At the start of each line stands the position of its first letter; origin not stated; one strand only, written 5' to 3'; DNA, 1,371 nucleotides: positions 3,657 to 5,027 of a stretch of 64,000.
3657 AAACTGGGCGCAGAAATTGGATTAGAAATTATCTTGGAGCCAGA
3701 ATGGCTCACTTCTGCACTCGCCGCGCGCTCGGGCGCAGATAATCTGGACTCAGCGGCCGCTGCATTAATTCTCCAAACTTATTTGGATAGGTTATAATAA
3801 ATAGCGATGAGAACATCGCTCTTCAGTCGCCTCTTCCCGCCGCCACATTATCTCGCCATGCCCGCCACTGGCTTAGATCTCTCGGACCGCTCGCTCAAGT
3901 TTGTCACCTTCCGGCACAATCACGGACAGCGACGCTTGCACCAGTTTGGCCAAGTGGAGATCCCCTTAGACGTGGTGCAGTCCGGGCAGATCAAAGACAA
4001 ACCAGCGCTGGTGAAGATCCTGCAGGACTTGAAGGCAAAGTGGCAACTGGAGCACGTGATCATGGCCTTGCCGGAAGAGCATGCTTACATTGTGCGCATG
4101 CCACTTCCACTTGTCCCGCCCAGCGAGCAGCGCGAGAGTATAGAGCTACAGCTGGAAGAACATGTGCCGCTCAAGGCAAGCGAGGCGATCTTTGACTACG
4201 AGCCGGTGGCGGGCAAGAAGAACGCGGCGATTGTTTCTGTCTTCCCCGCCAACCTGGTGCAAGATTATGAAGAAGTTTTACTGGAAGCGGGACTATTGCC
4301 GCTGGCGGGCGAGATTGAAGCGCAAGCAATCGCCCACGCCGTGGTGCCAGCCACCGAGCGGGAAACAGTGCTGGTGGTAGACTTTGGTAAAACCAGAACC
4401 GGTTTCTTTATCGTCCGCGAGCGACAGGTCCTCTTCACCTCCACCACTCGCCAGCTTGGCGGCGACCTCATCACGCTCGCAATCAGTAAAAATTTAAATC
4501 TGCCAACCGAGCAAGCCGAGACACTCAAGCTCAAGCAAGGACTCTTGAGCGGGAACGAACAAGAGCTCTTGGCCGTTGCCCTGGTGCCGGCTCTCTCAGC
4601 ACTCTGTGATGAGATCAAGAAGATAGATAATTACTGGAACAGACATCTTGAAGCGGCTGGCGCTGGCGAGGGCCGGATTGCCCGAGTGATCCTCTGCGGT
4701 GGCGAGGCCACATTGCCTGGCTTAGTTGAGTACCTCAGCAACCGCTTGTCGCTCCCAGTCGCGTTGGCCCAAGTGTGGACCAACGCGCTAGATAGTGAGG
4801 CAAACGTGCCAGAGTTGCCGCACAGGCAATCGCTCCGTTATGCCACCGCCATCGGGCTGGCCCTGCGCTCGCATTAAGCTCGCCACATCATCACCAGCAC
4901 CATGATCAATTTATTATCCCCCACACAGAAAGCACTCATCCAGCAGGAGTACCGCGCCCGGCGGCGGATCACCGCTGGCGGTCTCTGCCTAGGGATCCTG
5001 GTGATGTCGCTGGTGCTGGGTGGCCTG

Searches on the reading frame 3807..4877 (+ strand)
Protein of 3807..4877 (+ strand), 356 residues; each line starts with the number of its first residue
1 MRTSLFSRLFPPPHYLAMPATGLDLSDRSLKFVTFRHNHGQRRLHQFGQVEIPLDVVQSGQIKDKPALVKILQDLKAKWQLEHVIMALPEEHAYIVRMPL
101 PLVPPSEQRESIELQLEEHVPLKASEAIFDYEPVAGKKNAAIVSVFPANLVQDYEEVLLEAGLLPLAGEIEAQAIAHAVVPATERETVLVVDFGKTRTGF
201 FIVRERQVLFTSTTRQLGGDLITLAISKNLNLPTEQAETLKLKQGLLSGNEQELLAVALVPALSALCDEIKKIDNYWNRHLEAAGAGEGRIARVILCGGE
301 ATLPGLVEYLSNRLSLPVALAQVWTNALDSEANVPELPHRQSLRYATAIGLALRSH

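Call 16: search_protein_families(library=pfam, proteins=[window:3807-4877:+], max_evalue=0.001)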
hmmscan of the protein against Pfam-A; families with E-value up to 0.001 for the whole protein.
window:3807-4877:+ (356 aa): 3 families
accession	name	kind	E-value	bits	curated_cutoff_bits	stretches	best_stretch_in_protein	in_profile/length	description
PF11104.14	PilM_2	-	8.8e-34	117.4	27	1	22-355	1-339/340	Type IV pilus assembly protein PilM;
PF14450.12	FtsA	-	1.5e-10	41.9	31.8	1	190-350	2-127/127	Cell division protein FtsA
PF00022.25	Actin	-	0.00042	19.5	27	0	182-232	138-189/410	Actin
